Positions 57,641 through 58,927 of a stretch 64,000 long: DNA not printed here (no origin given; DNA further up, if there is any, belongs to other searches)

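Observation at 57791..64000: Encapsulin shell gene followed by a more than 1,700-aa multidomain ORF that the ORF track missed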

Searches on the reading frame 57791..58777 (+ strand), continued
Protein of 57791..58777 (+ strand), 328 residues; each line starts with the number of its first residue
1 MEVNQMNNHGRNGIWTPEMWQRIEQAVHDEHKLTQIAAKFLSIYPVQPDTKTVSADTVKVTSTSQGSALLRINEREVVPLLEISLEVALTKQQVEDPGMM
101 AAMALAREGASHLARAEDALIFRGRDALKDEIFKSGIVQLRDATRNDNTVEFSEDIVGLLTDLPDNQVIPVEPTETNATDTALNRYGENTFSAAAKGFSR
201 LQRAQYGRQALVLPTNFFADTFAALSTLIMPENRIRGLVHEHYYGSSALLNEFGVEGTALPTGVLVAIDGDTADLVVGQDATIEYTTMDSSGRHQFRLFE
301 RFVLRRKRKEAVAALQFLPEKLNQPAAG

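Call 71: list_cluster_members(proteins=[window:57791-58777:+, P0122, P0151])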
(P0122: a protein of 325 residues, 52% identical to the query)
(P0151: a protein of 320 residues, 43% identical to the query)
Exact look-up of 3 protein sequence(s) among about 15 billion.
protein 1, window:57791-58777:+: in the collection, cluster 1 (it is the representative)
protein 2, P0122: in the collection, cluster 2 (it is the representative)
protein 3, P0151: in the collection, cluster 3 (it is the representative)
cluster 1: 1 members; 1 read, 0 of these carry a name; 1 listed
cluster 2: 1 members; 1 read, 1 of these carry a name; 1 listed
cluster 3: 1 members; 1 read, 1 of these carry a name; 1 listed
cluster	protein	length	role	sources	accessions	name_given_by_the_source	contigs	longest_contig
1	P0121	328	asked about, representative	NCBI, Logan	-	-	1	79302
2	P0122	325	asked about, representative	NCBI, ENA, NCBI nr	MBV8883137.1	MAG: encapsulin [Chroococcidiopsidaceae cyanobacterium CP_BM_RX_35] | encapsulin [Chroococcidiopsidaceae cyanobacterium CP_BM_RX_35]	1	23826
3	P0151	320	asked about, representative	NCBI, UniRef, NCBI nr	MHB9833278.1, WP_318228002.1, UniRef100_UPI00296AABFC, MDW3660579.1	encapsulin [Paraburkholderia terrae] | encapsulin n=1 Tax=Paraburkholderia terrae TaxID=311230 RepID=UPI00296AABFC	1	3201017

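Call 72: find_encoding_contigs(protein=P0151, flank=10000, max_places=1)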
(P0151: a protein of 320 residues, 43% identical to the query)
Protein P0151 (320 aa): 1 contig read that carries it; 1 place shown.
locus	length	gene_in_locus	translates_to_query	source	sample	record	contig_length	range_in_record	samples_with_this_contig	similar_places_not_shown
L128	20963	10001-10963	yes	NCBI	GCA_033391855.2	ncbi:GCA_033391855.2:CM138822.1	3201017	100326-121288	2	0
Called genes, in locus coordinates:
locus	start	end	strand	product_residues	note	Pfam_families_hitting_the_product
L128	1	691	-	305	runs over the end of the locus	PF00126:HTH_1, PF03466:LysR_substrate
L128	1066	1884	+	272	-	PF00561:Abhydrolase_1, PF12146:Hydrolase_4, PF12697:Abhydrolase_6, PF00326:Peptidase_S9 (faint), PF12146:Hydrolase_4 (weak)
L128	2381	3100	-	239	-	-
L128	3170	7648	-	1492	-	PF17874:TPR_MalT (weak), PF24885:TPR_NPHP3 (weak), PF13374:TPR_10 (weak), PF13424:TPR_12, PF13424:TPR_12, PF13424:TPR_12, PF24885:TPR_NPHP3, PF12770:CHAT, +7 more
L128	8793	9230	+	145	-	PF00589:Phage_integrase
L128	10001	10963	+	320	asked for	PF04454:Linocin_M18 (weak)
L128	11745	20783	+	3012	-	PF20220:ABC_toxin_N, PF18276:TcA_TcB_BD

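Call 73: find_encoding_contigs(protein=P0122, flank=10000, max_places=1)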
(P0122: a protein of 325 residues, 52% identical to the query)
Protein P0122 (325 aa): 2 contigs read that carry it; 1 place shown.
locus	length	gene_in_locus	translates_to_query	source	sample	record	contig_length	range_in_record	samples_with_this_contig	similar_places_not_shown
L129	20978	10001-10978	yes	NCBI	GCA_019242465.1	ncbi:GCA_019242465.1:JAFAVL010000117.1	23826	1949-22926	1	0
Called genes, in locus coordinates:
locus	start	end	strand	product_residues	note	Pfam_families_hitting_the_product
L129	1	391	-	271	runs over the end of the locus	PF27148:Slr1353_N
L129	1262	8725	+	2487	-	PF03534:SpvB, PF12256:TcdB_toxin_midN, PF13517:FG-GAP_3 (weak), PF12255:TcdB_toxin_midC, PF05593:RHS_repeat (faint)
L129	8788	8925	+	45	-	-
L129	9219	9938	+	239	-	PF13385:Laminin_G_3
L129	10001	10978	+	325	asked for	PF04454:Linocin_M18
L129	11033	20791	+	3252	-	PF03538:VRP1 (faint), PF20220:ABC_toxin_N, PF18413:Neuraminidase, PF18276:TcA_TcB_BD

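Call 89: search_protein_families(library=pfam, proteins=[L019:3522-4583:+, L115:1151-2332:+, L025:11400-11969:+, L096:8749-10395:+, L029:2793-6023:+, L034:10977-18683:+, L116:1006-3636:+, L095:1385-2935:+, L024:10840-12468:+], max_evalue=0.01)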
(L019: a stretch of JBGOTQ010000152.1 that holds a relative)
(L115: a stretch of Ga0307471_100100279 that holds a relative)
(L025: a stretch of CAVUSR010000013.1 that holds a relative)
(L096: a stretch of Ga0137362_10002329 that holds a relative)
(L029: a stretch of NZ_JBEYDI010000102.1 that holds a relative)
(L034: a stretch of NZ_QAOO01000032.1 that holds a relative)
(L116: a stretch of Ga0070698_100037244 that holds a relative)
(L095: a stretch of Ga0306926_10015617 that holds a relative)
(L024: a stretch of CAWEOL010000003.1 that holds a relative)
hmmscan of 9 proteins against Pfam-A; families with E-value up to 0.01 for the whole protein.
L019:3522-4583:+ (354 aa): 1 family
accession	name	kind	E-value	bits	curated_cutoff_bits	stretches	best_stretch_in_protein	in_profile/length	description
PF06841.18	Phage_T4_gp19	-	7e-20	71.6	28.2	2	23-144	8-132/134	T4-like virus tail tube protein gp19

L115:1151-2332:+ (394 aa): 2 families
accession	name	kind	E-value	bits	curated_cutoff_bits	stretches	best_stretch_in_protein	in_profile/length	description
PF06841.18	Phage_T4_gp19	-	7.1e-17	61.9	28.2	1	15-138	6-132/134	T4-like virus tail tube protein gp19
PF17642.6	TssD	-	0.0012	19.2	25.8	0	55-114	36-92/128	Hemolysin coregulated protein Hcp (TssD)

L025:11400-11969:+ (190 aa): 0 families

L096:8749-10395:+ (549 aa): 6 families
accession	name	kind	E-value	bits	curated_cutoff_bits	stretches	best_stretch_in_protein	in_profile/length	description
PF06841.18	Phage_T4_gp19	-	2e-09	37.8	28.2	1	216-315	33-132/134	T4-like virus tail tube protein gp19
PF02353.26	CMAS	-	4.3e-08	33.2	27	1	26-92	51-117/273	Mycolic acid cyclopropane synthetase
PF13649.12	Methyltransf_25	-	4.7e-07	30.8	27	1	41-115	1-74/97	Methyltransferase domain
PF13847.12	Methyltransf_31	-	0.00015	21.9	27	1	38-102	4-71/145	Methyltransferase domain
PF08123.19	DOT1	-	0.00018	21.6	23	1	25-80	30-86/205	Histone methylation protein DOT1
PF08241.18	Methyltransf_11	-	0.00077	20.5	21.2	1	43-118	2-73/95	Methyltransferase domain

L029:2793-6023:+ (1077 aa): 0 families

L034:10977-18683:+ (2569 aa): 5 families
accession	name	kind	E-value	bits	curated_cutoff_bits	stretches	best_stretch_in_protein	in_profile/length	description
PF20220.3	ABC_toxin_N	-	6.2e-53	178.2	27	1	2020-2143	1-121/122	ABC toxin N-terminal region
PF18413.7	Neuraminidase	-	2.8e-27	96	25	1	2181-2346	7-150/171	Neuraminidase-like domain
PF01471.23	PG_binding_1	-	1e-11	45.3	23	1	12-70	2-57/57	Putative peptidoglycan binding domain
PF03538.19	VRP1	-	2.5e-06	27.7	22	1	678-859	18-190/328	Salmonella virulence plasmid 28.1kDa A protein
PF07691.17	PA14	-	8.9e-06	26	24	1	1714-1781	43-116/147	PA14 domain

L116:1006-3636:+ (877 aa): 0 families

L095:1385-2935:+ (517 aa): 14 families
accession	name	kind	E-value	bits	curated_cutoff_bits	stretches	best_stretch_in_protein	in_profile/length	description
PF13847.12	Methyltransf_31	-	1.8e-14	54.1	27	1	178-293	5-109/145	Methyltransferase domain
PF05175.20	MTS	-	5.2e-14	52.7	23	1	176-251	31-108/170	Methyltransferase small domain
PF08241.18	Methyltransf_11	-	9.3e-13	49.1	21.2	1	181-292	1-94/95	Methyltransferase domain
PF13649.12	Methyltransf_25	-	2.3e-12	47.9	27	1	181-252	2-75/97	Methyltransferase domain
PF08242.18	Methyltransf_12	-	6.9e-09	36.8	30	1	181-290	1-97/98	Methyltransferase domain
PF06325.19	PrmA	-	6.8e-07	29.5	22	1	175-247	160-232/296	Ribosomal protein L11 methyltransferase (PrmA)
PF09445.16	Methyltransf_15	-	7.3e-06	26.1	22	1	178-250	2-80/165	RNA cap guanine-N2 methyltransferase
PF05958.17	tRNA_U5-meth_tr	-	2.9e-05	23.7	23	1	178-228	203-253/357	tRNA (Uracil-5-)-methyltransferase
PF13489.12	Methyltransf_23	-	4.5e-05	23.7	27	1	178-293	24-116/164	Methyltransferase domain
PF03848.20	TehB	-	0.003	17.4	20.4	1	179-247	33-101/193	Tellurite resistance protein TehB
PF01170.24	UPF0020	-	0.0037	17.4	22.3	1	199-252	77-132/197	RMKL-like, methyltransferase domain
PF23186.1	DUF7059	-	0.005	17.4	27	1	83-128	35-80/85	Domain of unknown function (DUF7059)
PF01209.24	Ubie_methyltran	-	0.0062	16.4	20.1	0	176-245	47-120/233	ubiE/COQ5 methyltransferase family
PF05401.17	NodS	-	0.0069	16.7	24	0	171-247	38-112/201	Nodulation protein S (NodS)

L024:10840-12468:+ (543 aa): 9 families
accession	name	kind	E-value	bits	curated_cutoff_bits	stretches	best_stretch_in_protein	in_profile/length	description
PF06841.18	Phage_T4_gp19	-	1.2e-17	64.5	28.2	1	193-318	4-132/134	T4-like virus tail tube protein gp19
PF13649.12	Methyltransf_25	-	1.2e-06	29.5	27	1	49-112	1-63/97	Methyltransferase domain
PF02353.26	CMAS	-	5.6e-06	26.3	27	1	34-102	51-119/273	Mycolic acid cyclopropane synthetase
PF13847.12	Methyltransf_31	-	1.1e-05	25.6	27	1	45-108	3-67/145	Methyltransferase domain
PF08123.19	DOT1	-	4.5e-05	23.5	23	1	33-84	30-82/205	Histone methylation protein DOT1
PF00398.26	RrnaAD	-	0.00051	19.6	24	1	33-111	18-92/263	Ribosomal RNA adenine dimethylase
PF08241.18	Methyltransf_11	-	0.0012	19.8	21.2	1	51-112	2-59/95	Methyltransferase domain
PF01135.25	PCMT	-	0.0022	18.2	20.3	1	32-142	60-170/210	Protein-L-isoaspartate(D-aspartate) O-methyltransferase (PCMT)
PF13489.12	Methyltransf_23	-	0.0091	16.2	27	0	34-116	10-87/164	Methyltransferase domain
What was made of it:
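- Sister shells pair with gp19 tail-tube or methyltransferase proteins that lack the N-domain (call 89).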

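Call 96: search_dna_similar(query=window:57791-58777:+, collection=plasmids, mode=protein, max_evalue=1e-10, max_rows=15)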
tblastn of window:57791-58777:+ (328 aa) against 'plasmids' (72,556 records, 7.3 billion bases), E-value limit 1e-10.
Records with a match: 3; places in all: 3; records where one place covers at least 80% of the query: 3.
Best place of each record, by identity: <60% 3.
By first word of the organism name: Ruegeria 2; Nitrosospira 1.
By predicted mobility (MOB-suite, as given by PLSDB): non-mobilizable 3.
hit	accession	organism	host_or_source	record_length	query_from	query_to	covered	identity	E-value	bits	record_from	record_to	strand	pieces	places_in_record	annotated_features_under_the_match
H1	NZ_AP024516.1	Nitrosospira sp. NRS527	Oryza sativa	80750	15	317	92%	28.3%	4e-15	84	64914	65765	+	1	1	encapsulin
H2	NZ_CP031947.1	Ruegeria sp. AD91A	-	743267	15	320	93%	27.7%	3e-18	93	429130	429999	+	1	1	family 1 encapsulin nanocompartment shell protein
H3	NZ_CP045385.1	Ruegeria sp. THAF33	pure culture,Surface of a polyethylene ...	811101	15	320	93%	27.6%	2e-18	94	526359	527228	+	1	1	family 1 encapsulin nanocompartment shell protein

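Call 97: search_dna_similar(query=window:57791-58777:+, collection=phages, mode=protein, max_evalue=0.001, max_rows=10)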
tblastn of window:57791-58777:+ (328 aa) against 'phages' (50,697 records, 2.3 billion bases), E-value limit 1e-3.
No match.
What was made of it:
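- On Family 1 encapsulin system: No phage-genome match (call 97).
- No tblastn match in 50,697 phage genomes (call 97).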

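Call 98: get_annotated_region(hit=H1, flank=14000)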
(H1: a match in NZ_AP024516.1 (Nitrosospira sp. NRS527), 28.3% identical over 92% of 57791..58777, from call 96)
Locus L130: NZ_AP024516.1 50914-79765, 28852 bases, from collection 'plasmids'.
description: Nitrosospira sp. NRS527 plasmid pNRS527-1, complete sequence
organism: Nitrosospira sp. NRS527 (NCBI taxid 155925)
taxonomy: Bacteria; Pseudomonadota; Betaproteobacteria; Nitrosomonadales; Nitrosomonadaceae; Nitrosospira; Nitrosospira sp. NRS527
host: -; source: Oryza sativa; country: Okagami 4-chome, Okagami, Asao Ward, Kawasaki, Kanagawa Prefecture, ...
typing (MOB-suite, as given by PLSDB): non-mobilizable; replicon rep_cluster_429
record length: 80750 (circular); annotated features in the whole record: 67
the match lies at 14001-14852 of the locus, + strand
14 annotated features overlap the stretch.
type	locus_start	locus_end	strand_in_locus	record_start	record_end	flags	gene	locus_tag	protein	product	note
CDS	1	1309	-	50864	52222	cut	-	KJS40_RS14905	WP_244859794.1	Y-family DNA polymerase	-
CDS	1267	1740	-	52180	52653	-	umuD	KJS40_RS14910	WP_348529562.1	translesion error-prone DNA polymerase V autoproteolytic subunit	-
CDS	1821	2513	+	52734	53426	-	-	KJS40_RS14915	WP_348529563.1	SOS response-associated peptidase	GO:0018142 - obsolete protein-DNA covalent cross-linking [Evidence IEA]; GO:0009432 - SOS response [Evidence IEA]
CDS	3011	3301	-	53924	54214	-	-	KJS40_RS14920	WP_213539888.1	type II toxin-antitoxin system RelE/ParE family toxin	GO:0030541 - plasmid partitioning [Evidence IEA]; GO:0051290 - protein heterotetramerization [Evidence IEA]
CDS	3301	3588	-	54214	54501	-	-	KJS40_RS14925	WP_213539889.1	type II toxin-antitoxin system ParD family antitoxin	-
CDS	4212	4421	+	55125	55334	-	-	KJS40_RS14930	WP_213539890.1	hypothetical protein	-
CDS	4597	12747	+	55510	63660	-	-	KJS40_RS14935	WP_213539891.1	SpvB/TcaC N-terminal domain-containing protein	-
CDS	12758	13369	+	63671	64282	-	-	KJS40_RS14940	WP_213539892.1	hypothetical protein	-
CDS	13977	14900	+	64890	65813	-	-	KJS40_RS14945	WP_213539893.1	encapsulin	GO:0042742 - defense response to bacterium [Evidence IEA]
CDS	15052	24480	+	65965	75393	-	-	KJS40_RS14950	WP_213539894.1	neuraminidase-like domain-containing protein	-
CDS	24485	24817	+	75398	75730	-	-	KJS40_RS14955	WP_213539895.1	nucleotidyltransferase domain-containing protein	-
CDS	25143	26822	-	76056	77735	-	-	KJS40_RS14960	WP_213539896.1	DUF262 domain-containing protein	-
CDS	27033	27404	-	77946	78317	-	-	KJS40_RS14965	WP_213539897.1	hypothetical protein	-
CDS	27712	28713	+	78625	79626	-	-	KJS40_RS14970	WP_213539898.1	tyrosine-type recombinase/integrase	GO:0015074 - DNA integration [Evidence IEA]; GO:0006310 - DNA recombination [Evidence IEA]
